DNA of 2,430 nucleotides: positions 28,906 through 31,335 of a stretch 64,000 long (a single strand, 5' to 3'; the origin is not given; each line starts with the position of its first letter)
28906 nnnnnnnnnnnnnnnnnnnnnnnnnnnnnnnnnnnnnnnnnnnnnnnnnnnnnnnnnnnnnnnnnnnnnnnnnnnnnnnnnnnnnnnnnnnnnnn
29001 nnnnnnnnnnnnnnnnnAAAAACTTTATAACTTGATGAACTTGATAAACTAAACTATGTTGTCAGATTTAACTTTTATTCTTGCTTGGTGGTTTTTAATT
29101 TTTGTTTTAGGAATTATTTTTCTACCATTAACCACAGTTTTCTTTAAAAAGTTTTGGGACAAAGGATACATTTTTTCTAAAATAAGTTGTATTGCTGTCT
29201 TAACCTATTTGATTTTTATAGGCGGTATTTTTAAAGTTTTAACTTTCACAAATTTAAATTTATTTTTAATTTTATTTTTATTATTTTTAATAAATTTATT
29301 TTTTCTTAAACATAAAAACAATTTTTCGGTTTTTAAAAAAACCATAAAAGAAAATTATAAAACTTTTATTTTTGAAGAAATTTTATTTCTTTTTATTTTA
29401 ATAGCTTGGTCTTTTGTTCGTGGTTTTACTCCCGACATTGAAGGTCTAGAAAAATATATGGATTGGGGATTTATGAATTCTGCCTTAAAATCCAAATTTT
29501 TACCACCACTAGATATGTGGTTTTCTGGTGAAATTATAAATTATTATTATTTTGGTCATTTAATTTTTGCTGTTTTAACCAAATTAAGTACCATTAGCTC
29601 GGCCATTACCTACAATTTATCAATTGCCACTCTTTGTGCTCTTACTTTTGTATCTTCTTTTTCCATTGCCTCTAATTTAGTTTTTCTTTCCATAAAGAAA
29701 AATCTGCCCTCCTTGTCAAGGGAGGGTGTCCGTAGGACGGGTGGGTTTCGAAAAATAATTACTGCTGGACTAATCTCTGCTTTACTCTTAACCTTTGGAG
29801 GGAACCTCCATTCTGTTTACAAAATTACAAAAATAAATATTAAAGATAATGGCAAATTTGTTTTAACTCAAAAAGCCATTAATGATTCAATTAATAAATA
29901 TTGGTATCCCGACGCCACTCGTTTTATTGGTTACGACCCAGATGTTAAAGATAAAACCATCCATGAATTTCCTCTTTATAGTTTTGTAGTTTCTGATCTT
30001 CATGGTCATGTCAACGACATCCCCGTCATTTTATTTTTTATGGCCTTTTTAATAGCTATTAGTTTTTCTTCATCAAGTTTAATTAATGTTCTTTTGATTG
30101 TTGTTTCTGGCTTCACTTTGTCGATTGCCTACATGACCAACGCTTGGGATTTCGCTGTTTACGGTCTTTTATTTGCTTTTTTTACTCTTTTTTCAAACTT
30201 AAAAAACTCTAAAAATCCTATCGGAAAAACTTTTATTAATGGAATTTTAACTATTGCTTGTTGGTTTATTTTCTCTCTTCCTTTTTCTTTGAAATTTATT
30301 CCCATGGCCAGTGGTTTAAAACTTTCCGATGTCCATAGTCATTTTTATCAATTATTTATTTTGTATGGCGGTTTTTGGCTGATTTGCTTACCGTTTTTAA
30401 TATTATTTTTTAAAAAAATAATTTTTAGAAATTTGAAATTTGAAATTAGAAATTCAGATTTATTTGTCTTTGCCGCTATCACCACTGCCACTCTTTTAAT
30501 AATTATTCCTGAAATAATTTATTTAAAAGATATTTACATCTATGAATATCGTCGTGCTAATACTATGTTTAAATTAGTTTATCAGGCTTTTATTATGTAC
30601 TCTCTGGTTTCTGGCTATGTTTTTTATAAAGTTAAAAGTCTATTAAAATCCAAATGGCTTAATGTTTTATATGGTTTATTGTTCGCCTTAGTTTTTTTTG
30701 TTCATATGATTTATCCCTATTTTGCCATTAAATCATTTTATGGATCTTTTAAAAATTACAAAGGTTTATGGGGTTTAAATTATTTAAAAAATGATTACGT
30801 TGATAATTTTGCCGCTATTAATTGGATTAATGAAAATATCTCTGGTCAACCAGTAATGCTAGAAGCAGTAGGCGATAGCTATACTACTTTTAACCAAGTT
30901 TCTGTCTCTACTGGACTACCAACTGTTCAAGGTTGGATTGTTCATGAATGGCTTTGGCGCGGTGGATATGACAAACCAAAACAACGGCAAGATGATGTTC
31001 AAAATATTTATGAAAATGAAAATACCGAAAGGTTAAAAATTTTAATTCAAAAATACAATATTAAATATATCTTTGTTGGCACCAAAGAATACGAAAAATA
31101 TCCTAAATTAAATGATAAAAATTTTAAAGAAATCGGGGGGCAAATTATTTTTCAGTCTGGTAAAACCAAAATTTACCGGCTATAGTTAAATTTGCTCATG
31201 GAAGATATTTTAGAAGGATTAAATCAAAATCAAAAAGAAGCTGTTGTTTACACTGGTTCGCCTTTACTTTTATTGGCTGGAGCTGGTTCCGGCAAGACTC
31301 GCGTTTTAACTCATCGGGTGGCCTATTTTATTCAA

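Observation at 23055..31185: Six-gene lipid-linked pentose glycosylation cluster resembling the mycobacterial DPA pathway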

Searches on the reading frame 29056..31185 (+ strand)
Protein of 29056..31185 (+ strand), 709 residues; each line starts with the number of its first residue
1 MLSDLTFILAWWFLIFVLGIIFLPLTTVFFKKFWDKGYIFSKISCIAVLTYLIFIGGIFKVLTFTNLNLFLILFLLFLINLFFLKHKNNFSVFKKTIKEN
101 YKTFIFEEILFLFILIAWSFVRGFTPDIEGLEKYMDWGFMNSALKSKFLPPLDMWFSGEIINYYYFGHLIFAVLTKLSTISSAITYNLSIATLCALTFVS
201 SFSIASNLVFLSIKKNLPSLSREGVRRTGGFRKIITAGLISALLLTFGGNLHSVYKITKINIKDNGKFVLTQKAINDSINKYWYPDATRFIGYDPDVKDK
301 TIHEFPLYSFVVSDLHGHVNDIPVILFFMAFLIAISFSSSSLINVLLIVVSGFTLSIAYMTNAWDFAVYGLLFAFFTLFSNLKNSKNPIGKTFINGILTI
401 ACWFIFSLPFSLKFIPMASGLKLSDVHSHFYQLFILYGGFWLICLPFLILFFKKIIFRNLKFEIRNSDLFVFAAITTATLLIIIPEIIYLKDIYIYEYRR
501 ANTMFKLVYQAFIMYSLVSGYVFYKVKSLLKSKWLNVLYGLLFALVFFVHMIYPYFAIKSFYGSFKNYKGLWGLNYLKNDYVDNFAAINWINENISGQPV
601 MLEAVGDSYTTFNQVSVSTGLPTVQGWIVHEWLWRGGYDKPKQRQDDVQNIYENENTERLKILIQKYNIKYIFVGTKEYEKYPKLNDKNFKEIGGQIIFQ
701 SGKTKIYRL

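Call 3: search_protein_families(library=pfam, proteins=[window:29056-31185:+], max_evalue=0.01)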
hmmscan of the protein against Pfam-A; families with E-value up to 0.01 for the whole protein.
window:29056-31185:+ (709 aa): 1 family
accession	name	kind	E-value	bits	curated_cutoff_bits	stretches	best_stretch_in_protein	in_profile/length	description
PF10060.15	DUF2298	-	1.6e-92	311.5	27.8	2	48-452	1-387/488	Uncharacterized membrane protein (DUF2298)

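Call 4: search_protein_families(library=ncbifam, proteins=[window:29056-31185:+], max_evalue=0.01)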
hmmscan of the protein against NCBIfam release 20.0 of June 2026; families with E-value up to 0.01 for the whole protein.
window:29056-31185:+ (709 aa): 1 family
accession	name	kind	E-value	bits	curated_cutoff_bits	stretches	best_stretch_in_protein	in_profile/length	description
TIGR03662.1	Chlor_Arch_YYY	subfamily_domain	2e-141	473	300.25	2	6-452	3-428/727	chlor_Arch_YYY domain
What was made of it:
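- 29056..31185 (+): DUF2298 / Chlor_Arch_YYY membrane protein, 709 aa: a GT-C-fold enzyme with an AglB-like C-terminal globular domain. Core gene. PF10060, E = 1.6e-92; TIGR03662, 473 bits against a cutoff of 300; the YYYxG motif reads NYYYFGH (calls 3, 4).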

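Call 11: search_solved_structures(query=window:29056-31185:+, max_evalue=1, show_alignments=1)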
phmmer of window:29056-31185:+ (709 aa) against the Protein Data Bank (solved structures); distinct sequences matched with E-value up to 1: 1.
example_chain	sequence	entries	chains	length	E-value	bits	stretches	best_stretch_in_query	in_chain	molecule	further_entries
3j0f_I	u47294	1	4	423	0.13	13.9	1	119-197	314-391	E2 envelope glycoprotein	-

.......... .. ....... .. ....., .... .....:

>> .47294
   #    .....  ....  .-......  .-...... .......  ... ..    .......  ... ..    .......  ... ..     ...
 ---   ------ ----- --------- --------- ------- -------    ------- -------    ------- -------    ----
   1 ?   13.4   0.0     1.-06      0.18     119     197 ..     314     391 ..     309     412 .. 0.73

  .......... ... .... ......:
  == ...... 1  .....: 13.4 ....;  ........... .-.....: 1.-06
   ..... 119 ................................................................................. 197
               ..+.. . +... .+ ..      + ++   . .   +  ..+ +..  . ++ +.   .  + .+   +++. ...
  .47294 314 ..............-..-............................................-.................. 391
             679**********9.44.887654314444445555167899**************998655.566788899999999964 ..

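Call 23: find_homologous_proteins(query=window:29056-31185:+, max_evalue=0.00001)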
Query window:29056-31185:+ (709 aa): 3252 proteins with E <= 0.00001 among 8000 candidates; the best 120 are listed.
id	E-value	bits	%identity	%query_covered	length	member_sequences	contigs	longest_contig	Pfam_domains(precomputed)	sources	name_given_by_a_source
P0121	0.0e+0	1573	100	100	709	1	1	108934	PF10060.16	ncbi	-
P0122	0.0e+0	1334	85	100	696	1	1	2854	PF10060.16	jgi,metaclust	metaclust:\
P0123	0.0e+0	1258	78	100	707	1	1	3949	PF10060.16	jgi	jgi:uncharacterized membrane protein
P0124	0.0e+0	1247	79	100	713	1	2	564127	PF10060.16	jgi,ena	-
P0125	0.0e+0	1246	79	100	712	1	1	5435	PF10060.16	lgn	-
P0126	0.0e+0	1242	79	100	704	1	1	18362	PF10060.16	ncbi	-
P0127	0.0e+0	1236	77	100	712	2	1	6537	PF10060.16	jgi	-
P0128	0.0e+0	1234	79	92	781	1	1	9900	PF10060.16,PF23457.2,PF01476.27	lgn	-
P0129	0.0e+0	1222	78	100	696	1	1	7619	PF10060.16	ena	-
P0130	0.0e+0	1222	78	100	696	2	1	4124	PF10060.16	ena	-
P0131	0.0e+0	1217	78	100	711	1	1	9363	PF10060.16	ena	-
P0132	0.0e+0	1216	77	100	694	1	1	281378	PF10060.16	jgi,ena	-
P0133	0.0e+0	1210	77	100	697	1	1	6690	PF10060.16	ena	-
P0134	0.0e+0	1210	76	100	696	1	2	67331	PF10060.16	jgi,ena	-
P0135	0.0e+0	1210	77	100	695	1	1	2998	PF10060.16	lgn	-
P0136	0.0e+0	1209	76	100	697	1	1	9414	PF10060.16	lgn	-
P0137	0.0e+0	1207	76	100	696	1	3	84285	PF10060.16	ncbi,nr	ncbi:MAG: DUF2298 domain-containing protein [Candidatus Shapirobacteria bacterium]|nr:DUF2298 domain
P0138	0.0e+0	1206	76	100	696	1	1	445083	PF10060.16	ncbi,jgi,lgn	ncbi:MAG: DUF2298 domain-containing protein [Candidatus Shapirobacteria bacterium]|jgi:uncharacteriz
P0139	0.0e+0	1205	77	100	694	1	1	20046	PF10060.16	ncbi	ncbi:MAG: DUF2298 domain-containing protein, partial [Candidatus Shapirobacteria bacterium]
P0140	0.0e+0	1202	77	100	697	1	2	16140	PF10060.16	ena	-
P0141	0.0e+0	1201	76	100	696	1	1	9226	PF10060.16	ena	-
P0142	0.0e+0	1201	76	100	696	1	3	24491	PF10060.16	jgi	-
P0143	0.0e+0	1194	76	100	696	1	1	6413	PF10060.16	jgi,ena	-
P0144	0.0e+0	1192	75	100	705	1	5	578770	PF10060.16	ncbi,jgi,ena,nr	ncbi:MAG TPA: DUF2298 domain-containing protein [Candidatus Woesebacteria bacterium]|nr:DUF2298 doma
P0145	0.0e+0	1186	75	100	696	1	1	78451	PF10060.16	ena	-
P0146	0.0e+0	1185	78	97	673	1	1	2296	PF10060.16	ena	-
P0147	0.0e+0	1181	76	100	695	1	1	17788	PF10060.16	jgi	-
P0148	0.0e+0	1181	75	100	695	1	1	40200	PF10060.16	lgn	-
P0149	0.0e+0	1176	73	98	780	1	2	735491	PF10060.16,PF01476.27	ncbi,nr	ncbi:MAG: DUF2298 domain-containing protein [Candidatus Shapirobacteria bacterium]|nr:DUF2298 domain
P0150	0.0e+0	1176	75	100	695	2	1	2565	PF10060.16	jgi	jgi:uncharacterized membrane protein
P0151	0.0e+0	1176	75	100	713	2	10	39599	PF10060.16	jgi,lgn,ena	jgi:uncharacterized membrane protein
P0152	0.0e+0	1175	76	92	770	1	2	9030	PF10060.16,PF01476.27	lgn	-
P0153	0.0e+0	1173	76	100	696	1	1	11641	PF10060.16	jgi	-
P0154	0.0e+0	1173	76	92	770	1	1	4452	PF10060.16,PF01476.27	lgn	-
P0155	0.0e+0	1170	75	92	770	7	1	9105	PF10060.16,PF01476.27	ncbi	-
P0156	0.0e+0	1159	74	100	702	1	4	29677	PF10060.16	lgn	-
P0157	0.0e+0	1157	74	100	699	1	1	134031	PF10060.16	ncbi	-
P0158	0.0e+0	1151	74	100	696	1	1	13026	PF10060.16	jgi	jgi:uncharacterized membrane protein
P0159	0.0e+0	1149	73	100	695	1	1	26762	PF10060.16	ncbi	-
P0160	0.0e+0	1135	72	100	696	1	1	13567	PF10060.16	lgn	-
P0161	0.0e+0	1135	78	93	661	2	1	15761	PF10060.16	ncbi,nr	ncbi:MAG: DUF2298 domain-containing protein, partial [Candidatus Shapirobacteria bacterium]|nr:DUF22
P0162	0.0e+0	1112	72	100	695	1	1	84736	PF10060.16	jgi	jgi:uncharacterized membrane protein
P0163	0.0e+0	1093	71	100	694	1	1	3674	PF10060.16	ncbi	ncbi:MAG: DUF2298 domain-containing protein, partial [Candidatus Shapirobacteria bacterium]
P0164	0.0e+0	1017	65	100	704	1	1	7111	PF10060.16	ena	-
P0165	2.1e-288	977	63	100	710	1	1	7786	PF10060.16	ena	-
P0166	7.0e-286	968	63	100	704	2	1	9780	PF10060.16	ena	-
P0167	7.9e-286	968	63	100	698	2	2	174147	PF10060.16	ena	-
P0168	9.0e-286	968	62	100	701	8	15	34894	PF10060.16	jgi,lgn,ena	-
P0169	1.3e-285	968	71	87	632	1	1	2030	PF10060.16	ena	-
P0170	1.5e-285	967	63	100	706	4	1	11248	PF10060.16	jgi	-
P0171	2.1e-285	967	62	100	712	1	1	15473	PF10060.16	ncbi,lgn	-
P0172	4.5e-285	966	64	100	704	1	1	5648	PF10060.16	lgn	-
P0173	9.9e-285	965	64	100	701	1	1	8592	PF10060.16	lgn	-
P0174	3.4e-284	963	63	100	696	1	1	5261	PF10060.16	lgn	-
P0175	9.6e-284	961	62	100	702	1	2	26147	PF10060.16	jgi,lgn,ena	-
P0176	1.2e-283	961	61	100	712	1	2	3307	PF10060.16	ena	-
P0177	6.6e-283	959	62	100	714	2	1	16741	PF10060.16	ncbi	-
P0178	2.3e-282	957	61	100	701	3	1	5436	PF10060.16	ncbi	-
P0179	2.7e-282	957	61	100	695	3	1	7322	PF10060.16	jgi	-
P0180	3.9e-282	956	61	100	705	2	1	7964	PF10060.16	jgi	jgi:uncharacterized membrane protein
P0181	4.6e-282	956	61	100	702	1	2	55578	PF10060.16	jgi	-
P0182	1.9e-281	954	62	100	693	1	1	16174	PF10060.16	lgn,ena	-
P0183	2.1e-281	954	62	100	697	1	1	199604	PF10060.16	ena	-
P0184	2.4e-281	954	62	100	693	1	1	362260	PF10060.16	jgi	jgi:uncharacterized membrane protein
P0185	3.8e-281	953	62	100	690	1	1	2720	PF10060.16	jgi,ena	-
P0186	4.0e-281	953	61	100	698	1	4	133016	PF10060.16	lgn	-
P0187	4.5e-281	953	62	100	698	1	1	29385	PF10060.16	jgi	-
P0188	4.7e-281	953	61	100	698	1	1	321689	PF10060.16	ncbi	-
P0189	5.9e-281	952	60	100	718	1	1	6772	PF10060.16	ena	-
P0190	1.7e-280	951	62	100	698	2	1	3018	PF10060.16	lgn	-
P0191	3.6e-280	950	62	100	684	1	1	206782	PF10060.16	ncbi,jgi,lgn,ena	ncbi:MAG: DUF2298 domain-containing protein [Candidatus Shapirobacteria bacterium]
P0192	1.1e-279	948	63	100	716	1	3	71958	PF10060.16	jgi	-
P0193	1.4e-279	948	62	100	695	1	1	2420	PF10060.16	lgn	-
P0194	2.5e-279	947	61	100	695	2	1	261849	PF10060.16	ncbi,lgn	-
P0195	2.7e-279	947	60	100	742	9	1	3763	PF10060.16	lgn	-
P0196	4.8e-279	946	62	100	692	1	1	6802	PF10060.16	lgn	-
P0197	7.9e-279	945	60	100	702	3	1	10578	PF10060.16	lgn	-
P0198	1.0e-278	945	60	100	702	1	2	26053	PF10060.16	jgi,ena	-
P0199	1.5e-278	944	60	100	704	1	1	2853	PF10060.16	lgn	-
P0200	2.4e-278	944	61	100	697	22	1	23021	PF10060.16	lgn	-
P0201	4.9e-278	943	61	100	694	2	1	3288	PF10060.16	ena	-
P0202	5.8e-278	942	62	100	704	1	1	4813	PF10060.16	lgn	-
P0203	8.2e-278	942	61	100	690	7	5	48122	PF10060.16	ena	-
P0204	1.3e-277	941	60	100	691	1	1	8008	PF10060.16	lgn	-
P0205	2.2e-277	940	61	100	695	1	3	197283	PF10060.16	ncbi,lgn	-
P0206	3.0e-277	940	61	100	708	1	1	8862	PF10060.16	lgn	-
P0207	3.3e-277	940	60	100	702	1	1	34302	PF10060.16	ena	-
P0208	3.9e-277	940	62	99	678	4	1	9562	PF10060.16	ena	-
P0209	4.1e-277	940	60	100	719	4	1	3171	PF10060.16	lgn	-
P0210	4.8e-277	939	62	100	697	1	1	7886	PF10060.16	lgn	-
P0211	2.5e-276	937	63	99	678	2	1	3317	PF10060.16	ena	-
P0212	2.6e-276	937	61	100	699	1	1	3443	PF10060.16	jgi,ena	-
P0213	5.4e-276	936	62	100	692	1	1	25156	PF10060.16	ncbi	-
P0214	6.0e-276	936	62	100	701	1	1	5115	PF10060.16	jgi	jgi:uncharacterized membrane protein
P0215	9.7e-276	935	60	100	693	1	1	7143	PF10060.16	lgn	-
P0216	1.3e-275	935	60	100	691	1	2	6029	PF10060.16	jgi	jgi:uncharacterized membrane protein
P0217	2.8e-275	933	60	100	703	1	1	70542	PF10060.16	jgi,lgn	jgi:uncharacterized membrane protein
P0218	5.0e-275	933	60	100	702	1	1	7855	PF10060.16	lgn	-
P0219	5.0e-275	933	59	100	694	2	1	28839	PF10060.16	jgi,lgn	-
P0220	5.5e-275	932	61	99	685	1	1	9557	PF10060.16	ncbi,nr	ncbi:MAG: DUF2298 domain-containing protein, partial [Candidatus Shapirobacteria bacterium]|nr:DUF22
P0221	5.9e-275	932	61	100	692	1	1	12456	PF10060.16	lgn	-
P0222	7.7e-275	932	60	100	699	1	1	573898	PF10060.16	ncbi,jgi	ncbi:MAG: DUF2298 domain-containing protein [Candidatus Shapirobacteria bacterium]|jgi:uncharacteriz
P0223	8.0e-275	932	62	100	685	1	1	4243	PF10060.16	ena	-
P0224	4.5e-274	929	60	100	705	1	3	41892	PF10060.16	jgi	-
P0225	6.0e-274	929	60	100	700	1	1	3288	PF10060.16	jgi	-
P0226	6.2e-274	929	60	100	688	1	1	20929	PF10060.16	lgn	-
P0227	6.3e-274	929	59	100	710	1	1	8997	PF10060.16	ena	-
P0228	9.5e-274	928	60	100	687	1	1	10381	PF10060.16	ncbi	-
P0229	1.8e-273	927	60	100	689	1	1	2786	PF10060.16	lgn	-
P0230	1.9e-273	927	60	100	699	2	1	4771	PF10060.16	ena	-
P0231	4.9e-273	926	61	100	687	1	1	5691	PF10060.16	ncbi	-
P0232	5.4e-273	926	61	100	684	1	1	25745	PF10060.16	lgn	-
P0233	9.0e-273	925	58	100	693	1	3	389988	PF10060.16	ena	-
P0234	1.2e-272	925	59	100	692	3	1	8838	PF10060.16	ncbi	-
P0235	3.1e-272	923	59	100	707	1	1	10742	PF10060.16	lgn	-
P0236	5.0e-272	923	58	100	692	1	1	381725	PF10060.16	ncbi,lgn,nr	ncbi:DUF2298 domain-containing protein [Patescibacteria group bacterium]|nr:DUF2298 domain-containin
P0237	1.0e-271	922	58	100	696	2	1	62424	PF10060.16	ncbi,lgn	-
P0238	1.2e-271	921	59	100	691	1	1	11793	PF10060.16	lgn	-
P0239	1.5e-271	921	60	100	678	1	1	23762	PF10060.16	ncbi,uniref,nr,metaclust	ncbi:hypothetical protein A3K55_02055 [Candidatus Shapirobacteria bacterium RBG_13_44_7]|uniref:YYY 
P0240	1.7e-271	921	62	100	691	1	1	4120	PF10060.16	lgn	-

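Call 35: predict_structure(alignment_id=A1)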
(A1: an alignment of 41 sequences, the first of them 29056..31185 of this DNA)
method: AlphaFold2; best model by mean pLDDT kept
length: 709 residues; sequences in the alignment: 41
mean_pLDDT: 80.9   pTM: 0.88
mean pLDDT of the five models: 80.9, 77.2, 77.1, 76.8, 73.7
residues with pLDDT >= 90: 319; 70-90: 220; 50-70: 97; < 50: 73
segments of 3 or more residues with pLDDT < 50: 155-162, 217-228, 285-307, 493-500, 605-615, 627-636
pLDDT, mean of each block of 10 residues (from residue 1): 93 97 92 94 95 91 94 95 90 93 96 96 77 71 85 52 71 94 91 95 96 63 51 93 89 82 91 85 51 43 49 65 90 84 90 88 76 92 88 93 86 55 57 76 92 76 84 94 71 48 69 94 93 93 93 71 73 83 86 85 56 51 58 51 81 91 90 86 90 94 92
secondary structure, 60 per line:
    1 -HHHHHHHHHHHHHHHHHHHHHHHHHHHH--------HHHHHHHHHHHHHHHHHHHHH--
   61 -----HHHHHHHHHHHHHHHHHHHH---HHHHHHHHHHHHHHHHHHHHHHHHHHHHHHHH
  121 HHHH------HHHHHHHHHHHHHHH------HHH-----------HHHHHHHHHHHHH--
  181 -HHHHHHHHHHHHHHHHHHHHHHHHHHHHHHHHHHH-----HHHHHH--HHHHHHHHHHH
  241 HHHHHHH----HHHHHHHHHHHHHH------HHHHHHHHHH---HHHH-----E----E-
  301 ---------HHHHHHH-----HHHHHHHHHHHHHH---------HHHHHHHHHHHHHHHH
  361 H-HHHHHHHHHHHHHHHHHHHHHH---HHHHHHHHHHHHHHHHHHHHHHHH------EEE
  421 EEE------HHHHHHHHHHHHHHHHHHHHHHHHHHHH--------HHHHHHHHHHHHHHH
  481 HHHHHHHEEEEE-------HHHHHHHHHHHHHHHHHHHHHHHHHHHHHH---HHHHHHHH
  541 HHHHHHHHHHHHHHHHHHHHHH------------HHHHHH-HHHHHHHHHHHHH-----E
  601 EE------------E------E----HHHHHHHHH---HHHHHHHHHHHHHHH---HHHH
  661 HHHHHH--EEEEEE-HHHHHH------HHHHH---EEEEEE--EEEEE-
elements in order (helices of 4 or more, strands of 3 or more residues): H2-29 H38-58 H66-85 H89-124 H131-145 H166-178 H182-216 H222-227 H230-247 H252-265 H272-281 H285-288 H310-316 H322-335 H345-361 H363-384 H388-411 E418-423 H430-457 H466-487 E488-492 H500-529 H533-562 H575-580 H582-594 E600-602 H627-635 H639-653 H657-666 E669-674 H676-681 H688-692 E696-701 E704-708
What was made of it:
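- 29056..31185 (+): AF2 model with pLDDT 81 and pTM 0.88 (call 35).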

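Call 41: fold_search(model_id=the predicted structure, library=pdb)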
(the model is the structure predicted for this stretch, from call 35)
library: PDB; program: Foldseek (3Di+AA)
matches with E <= 10: 238; with E <= 0.001: 13
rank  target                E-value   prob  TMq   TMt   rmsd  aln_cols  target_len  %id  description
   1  6s7t_A                7.1e-06  1.00  0.30  0.30  17.4       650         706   11  Cryo-EM structure of human oligosaccharyltransferase complex OST-B (released 2019-12-18)
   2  6ezn_F                2.0e-05  1.00  0.38  0.41  11.2       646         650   10  Cryo-EM structure of the yeast oligosaccharyltransferase (OST) complex (released 2018-01-17)
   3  7zli_A                2.4e-05  1.00  0.30  0.31  18.3       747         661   11  Cryo-EM structure of C-mannosyltransferase CeDPY19, in complex with Dol25-P-Man and bound to CMT2-Fab and anti-Fab nan (released 2023-01-11)
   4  8agb_A                3.5e-05  1.00  0.39  0.42  11.5       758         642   11  Structure of yeast oligosaccharylransferase complex with lipid-linked oligosaccharide bound (released 2022-12-07)
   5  7zlh_A                3.8e-05  1.00  0.29  0.31  19.1       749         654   12  Cryo-EM structure of C-mannosyltransferase CeDPY19, in apo state, bound to CMT2-Fab and anti-Fab nanobody (released 2023-01-11)
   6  7zlg_A                4.4e-05  1.00  0.28  0.30  18.2       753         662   11  Cryo-EM structure of C-mannosyltransferase CeDPY19, in complex with acceptor peptide and bound to CMT2-Fab and anti-Fa (released 2023-01-11)
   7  8if8_B                4.8e-05  1.00  0.47  0.53  13.8       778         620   11  Arabinosyltransferase AftA (released 2023-05-31)
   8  6c26_A                6.1e-05  1.00  0.39  0.42  11.0       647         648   10  The Cryo-EM structure of a eukaryotic oligosaccharyl transferase complex (released 2018-01-31)
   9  8pn9_A                8.9e-05  1.00  0.28  0.29  18.2       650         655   11  Structure of human oligosaccharyltransferase OST-A complex bound to NGI-1 (released 2024-05-08)
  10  8if8_C                1.0e-04  1.00  0.49  0.56  12.9       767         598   10  Arabinosyltransferase AftA (released 2023-05-31)
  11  6s7o_A                1.8e-04  1.00  0.35  0.37  12.8       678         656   11  Cryo-EM structure of human oligosaccharyltransferase complex OST-A (released 2019-12-18)
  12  5gmy_A                1.9e-04  1.00  0.29  0.26  19.7       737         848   12  Crystal structure of the Archaeoglobus fulgidus oligosaccharyltransferase (O29867_ARCFU) tethered with an acceptor pep (released 2017-02-01)
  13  7e9s_A                2.7e-04  1.00  0.29  0.25  18.8       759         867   10  Archaeal oligosaccharyltransferase AglB from Archaeoglobus fulgidus in complex with an inhibitory peptide and a dolich (released 2021-09-08)
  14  6ftg_5                1.4e-03  1.00  0.28  0.30  17.2       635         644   11  Subtomogram average of OST-containing ribosome-translocon complexes from canine rough microsomal membranes (released 2018-03-21)
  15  3vu0_A                3.4e-02  1.00  0.12  0.49   6.9       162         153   12  Crystal structure of the C-terminal globular domain of oligosaccharyltransferase (AfAglB-S2, AF_0040, O30195_ARCFU) fr (released 2013-01-23)
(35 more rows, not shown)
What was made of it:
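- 29056..31185 (+): All Foldseek hits with E <= 0.001 are GT-C (call 41).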

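Call 58: search_solved_structures(query=A1, max_evalue=10, show_alignments=4)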
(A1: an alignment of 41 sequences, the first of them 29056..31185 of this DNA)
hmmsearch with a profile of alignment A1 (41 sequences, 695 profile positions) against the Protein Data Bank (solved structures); distinct sequences matched with E-value up to 10: 1.
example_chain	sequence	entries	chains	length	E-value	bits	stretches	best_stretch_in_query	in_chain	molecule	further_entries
4pf1_A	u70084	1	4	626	1.4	10.6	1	565-627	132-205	Peptidase S15/CocE/NonD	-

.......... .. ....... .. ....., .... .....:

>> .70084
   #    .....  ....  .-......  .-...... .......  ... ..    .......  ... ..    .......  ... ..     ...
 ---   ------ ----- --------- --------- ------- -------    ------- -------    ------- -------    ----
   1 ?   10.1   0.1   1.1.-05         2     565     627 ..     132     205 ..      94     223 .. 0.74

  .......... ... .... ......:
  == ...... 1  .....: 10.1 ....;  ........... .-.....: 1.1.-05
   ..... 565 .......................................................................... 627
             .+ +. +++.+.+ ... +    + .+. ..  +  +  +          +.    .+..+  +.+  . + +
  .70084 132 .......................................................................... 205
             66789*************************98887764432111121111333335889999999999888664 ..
